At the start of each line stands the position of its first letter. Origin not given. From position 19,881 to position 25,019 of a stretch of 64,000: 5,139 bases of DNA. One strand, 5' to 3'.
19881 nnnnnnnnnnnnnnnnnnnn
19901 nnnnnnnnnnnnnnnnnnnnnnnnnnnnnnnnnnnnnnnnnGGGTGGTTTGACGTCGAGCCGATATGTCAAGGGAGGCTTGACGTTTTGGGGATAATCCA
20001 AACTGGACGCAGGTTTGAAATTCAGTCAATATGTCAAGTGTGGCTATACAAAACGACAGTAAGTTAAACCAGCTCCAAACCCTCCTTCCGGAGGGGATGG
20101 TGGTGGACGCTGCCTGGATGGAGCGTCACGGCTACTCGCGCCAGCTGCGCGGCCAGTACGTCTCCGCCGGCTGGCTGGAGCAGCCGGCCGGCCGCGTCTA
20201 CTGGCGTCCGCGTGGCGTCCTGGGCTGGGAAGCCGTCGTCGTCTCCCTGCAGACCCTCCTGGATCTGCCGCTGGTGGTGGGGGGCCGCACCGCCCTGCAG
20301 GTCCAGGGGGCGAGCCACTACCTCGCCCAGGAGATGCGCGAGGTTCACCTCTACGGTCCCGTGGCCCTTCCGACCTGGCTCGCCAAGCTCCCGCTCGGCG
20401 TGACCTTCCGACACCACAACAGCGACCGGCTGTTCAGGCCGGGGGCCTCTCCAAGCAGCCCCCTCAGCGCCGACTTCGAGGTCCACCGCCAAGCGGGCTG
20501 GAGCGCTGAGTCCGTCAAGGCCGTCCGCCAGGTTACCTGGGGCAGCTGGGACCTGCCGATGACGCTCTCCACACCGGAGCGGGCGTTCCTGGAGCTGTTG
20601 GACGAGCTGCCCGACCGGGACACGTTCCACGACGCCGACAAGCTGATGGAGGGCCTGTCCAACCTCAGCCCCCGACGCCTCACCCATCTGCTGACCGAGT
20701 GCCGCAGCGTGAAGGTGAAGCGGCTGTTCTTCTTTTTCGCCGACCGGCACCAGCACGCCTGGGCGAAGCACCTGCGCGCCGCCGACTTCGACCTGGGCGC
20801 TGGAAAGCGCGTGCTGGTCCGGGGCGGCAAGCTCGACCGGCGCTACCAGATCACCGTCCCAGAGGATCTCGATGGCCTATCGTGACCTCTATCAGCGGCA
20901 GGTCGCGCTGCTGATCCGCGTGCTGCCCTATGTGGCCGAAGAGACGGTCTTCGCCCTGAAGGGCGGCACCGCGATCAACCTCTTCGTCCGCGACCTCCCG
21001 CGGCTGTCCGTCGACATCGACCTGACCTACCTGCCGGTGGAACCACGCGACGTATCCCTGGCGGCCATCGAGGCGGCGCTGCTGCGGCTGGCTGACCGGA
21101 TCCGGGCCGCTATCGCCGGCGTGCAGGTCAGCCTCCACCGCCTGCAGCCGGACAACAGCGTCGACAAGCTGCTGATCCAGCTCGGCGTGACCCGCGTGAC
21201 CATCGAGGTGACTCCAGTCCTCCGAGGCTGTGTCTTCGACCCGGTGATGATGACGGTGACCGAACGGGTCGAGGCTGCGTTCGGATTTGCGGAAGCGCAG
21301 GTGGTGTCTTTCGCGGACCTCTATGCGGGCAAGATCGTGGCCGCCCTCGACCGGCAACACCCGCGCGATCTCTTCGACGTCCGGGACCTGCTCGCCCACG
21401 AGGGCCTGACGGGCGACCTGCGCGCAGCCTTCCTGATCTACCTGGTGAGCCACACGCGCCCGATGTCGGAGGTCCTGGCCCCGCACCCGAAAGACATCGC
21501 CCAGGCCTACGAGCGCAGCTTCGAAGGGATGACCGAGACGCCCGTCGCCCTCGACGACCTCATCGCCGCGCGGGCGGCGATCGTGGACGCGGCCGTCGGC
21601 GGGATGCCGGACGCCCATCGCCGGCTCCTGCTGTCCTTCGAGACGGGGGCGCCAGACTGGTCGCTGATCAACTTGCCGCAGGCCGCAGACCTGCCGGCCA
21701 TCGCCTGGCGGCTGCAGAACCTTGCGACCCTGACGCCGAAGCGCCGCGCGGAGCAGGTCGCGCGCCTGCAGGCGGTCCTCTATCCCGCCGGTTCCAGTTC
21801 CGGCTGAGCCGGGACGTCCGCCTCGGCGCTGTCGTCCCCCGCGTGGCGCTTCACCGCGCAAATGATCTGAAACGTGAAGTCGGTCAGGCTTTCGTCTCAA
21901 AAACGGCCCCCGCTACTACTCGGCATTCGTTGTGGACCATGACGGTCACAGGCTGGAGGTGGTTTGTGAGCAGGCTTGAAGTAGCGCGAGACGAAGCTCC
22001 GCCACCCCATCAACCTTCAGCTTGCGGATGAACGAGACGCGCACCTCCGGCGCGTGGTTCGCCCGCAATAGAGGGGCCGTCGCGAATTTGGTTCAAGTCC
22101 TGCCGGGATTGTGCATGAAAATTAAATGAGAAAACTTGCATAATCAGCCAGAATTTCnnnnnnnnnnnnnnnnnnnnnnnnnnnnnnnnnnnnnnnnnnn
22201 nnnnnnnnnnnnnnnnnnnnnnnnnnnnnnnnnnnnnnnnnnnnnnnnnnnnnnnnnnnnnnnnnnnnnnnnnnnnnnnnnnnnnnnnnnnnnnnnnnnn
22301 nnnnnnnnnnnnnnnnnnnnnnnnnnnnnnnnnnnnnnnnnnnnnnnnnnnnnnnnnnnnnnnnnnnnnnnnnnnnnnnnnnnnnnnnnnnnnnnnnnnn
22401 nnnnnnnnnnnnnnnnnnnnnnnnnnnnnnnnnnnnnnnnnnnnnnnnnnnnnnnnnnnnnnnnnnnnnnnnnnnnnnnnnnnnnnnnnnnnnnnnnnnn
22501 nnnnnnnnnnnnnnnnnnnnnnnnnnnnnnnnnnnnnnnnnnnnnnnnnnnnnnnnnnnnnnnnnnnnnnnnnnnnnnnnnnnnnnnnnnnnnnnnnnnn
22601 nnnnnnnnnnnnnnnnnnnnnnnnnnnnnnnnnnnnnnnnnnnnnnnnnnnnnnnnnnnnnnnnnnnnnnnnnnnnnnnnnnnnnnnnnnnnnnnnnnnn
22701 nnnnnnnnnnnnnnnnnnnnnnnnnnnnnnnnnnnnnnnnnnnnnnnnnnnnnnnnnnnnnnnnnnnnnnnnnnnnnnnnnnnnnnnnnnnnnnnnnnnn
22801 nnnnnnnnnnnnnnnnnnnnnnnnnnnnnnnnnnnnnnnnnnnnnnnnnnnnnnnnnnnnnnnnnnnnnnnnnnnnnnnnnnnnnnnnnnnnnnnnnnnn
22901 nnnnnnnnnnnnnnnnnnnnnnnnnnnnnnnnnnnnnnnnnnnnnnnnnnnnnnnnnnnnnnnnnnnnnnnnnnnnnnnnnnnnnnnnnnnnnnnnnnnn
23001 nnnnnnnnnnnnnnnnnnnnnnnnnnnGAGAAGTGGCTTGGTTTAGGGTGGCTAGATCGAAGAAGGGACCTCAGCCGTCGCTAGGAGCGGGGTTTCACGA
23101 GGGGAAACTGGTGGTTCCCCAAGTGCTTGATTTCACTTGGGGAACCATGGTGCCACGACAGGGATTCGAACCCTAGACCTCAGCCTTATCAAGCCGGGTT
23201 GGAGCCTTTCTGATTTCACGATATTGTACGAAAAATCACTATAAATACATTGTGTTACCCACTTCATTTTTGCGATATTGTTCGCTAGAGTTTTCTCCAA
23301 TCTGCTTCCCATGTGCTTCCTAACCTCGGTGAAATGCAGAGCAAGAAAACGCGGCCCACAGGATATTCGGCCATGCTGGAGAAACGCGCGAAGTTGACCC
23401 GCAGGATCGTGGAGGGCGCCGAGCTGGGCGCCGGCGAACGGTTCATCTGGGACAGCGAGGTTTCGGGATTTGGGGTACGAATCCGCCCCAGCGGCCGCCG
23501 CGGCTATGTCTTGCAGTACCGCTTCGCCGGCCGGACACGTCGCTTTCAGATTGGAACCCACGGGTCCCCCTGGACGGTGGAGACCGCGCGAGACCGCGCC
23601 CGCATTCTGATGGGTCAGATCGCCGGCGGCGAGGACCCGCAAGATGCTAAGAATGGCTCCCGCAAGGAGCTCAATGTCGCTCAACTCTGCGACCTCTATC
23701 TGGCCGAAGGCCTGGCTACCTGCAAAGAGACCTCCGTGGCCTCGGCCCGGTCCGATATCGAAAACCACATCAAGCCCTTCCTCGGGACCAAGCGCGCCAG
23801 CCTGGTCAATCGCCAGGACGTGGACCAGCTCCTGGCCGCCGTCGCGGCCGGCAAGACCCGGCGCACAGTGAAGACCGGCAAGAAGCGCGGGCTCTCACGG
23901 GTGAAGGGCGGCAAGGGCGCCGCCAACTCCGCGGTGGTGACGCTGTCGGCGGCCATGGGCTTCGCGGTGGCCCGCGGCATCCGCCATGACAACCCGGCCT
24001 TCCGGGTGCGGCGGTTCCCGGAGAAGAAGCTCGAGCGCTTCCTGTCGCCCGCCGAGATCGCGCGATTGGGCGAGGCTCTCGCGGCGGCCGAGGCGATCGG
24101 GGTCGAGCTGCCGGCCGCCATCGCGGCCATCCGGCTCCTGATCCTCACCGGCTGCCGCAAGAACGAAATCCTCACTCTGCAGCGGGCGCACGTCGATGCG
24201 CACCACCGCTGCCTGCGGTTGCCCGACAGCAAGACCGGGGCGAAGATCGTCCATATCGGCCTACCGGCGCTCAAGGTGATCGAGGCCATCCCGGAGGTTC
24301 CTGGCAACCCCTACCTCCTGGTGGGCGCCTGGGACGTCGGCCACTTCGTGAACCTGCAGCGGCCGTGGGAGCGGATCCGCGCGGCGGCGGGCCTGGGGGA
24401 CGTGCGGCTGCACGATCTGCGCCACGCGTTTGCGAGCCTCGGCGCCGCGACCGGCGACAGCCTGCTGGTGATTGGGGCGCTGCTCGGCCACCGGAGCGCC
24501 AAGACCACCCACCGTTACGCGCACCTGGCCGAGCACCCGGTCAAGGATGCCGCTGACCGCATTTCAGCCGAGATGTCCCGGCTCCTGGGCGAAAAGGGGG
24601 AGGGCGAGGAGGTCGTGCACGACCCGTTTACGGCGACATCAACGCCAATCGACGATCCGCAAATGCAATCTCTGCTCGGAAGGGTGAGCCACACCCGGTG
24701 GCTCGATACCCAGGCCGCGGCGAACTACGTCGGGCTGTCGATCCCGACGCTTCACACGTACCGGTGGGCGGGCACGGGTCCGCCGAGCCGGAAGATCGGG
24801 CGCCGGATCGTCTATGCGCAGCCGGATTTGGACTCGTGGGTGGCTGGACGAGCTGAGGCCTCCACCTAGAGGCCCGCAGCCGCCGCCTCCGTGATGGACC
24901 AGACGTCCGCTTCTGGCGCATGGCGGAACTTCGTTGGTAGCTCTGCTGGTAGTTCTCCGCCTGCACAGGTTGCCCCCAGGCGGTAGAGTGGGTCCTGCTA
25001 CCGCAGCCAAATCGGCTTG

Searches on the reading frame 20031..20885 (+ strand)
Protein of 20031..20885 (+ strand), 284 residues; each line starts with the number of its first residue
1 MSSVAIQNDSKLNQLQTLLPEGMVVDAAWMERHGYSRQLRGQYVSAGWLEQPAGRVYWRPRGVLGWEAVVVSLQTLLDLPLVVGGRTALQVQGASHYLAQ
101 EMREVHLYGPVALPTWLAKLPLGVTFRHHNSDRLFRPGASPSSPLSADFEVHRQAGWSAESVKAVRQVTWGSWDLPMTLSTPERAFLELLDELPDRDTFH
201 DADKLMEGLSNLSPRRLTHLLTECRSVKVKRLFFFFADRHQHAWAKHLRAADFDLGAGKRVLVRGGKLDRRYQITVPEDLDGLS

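Call 57: search_protein_families(library=pfam, proteins=[window:20031-20885:+], max_evalue=0.0001)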
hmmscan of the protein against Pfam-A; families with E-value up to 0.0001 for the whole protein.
window:20031-20885:+ (284 aa): 2 families
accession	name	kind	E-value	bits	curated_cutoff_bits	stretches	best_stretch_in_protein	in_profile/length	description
PF11459.13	AbiEi_3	-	1.4e-41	142.2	26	1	104-277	3-157/157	Transcriptional regulator, AbiEi antitoxin, Type IV TA system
PF17194.10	AbiEi_3_N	-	2.4e-25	88.8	26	1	9-99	2-92/93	Transcriptional regulator, AbiEi antitoxin N-terminal domain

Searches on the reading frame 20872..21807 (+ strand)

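Call 57: search_protein_families(library=pfam, proteins=[window:20872-21807:+], max_evalue=0.0001)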
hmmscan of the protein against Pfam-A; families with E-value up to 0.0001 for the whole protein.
window:20872-21807:+ (311 aa): 1 family
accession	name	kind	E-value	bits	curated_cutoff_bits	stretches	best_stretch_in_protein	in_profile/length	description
PF08843.17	AbiEii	-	8.8e-37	127.7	22.5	1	13-264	2-231/238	Nucleotidyl transferase AbiEii toxin, Type IV TA system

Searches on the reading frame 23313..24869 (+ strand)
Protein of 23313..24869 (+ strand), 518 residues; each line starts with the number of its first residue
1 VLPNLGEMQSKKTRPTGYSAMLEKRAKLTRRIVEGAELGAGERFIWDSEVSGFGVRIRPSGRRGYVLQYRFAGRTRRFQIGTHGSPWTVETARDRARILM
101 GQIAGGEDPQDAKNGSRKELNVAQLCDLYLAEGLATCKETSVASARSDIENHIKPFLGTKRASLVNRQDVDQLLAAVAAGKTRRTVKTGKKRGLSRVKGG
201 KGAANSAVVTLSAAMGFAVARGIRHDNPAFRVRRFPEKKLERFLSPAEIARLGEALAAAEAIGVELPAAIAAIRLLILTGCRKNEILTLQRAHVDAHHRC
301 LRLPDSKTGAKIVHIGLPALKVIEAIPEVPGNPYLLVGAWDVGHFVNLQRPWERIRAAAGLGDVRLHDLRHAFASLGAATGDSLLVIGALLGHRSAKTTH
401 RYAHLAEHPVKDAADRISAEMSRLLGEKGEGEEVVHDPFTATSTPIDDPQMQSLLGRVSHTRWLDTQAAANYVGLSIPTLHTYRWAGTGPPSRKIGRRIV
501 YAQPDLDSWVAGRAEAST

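Call 57: search_protein_families(library=pfam, proteins=[window:23313-24869:+], max_evalue=0.0001)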
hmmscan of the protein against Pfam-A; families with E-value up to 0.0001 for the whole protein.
window:23313-24869:+ (518 aa): 3 families
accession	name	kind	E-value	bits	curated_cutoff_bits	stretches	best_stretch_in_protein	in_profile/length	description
PF00589.27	Phage_integrase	-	2.5e-14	53.8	27.1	1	244-407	3-170/172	Phage integrase family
PF13356.12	Arm-DNA-bind_3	-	1.4e-12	48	27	1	45-114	17-81/83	Arm DNA-binding domain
PF12728.13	HTH_17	-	2.7e-10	40.8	27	1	463-513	1-50/51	Helix-turn-helix domain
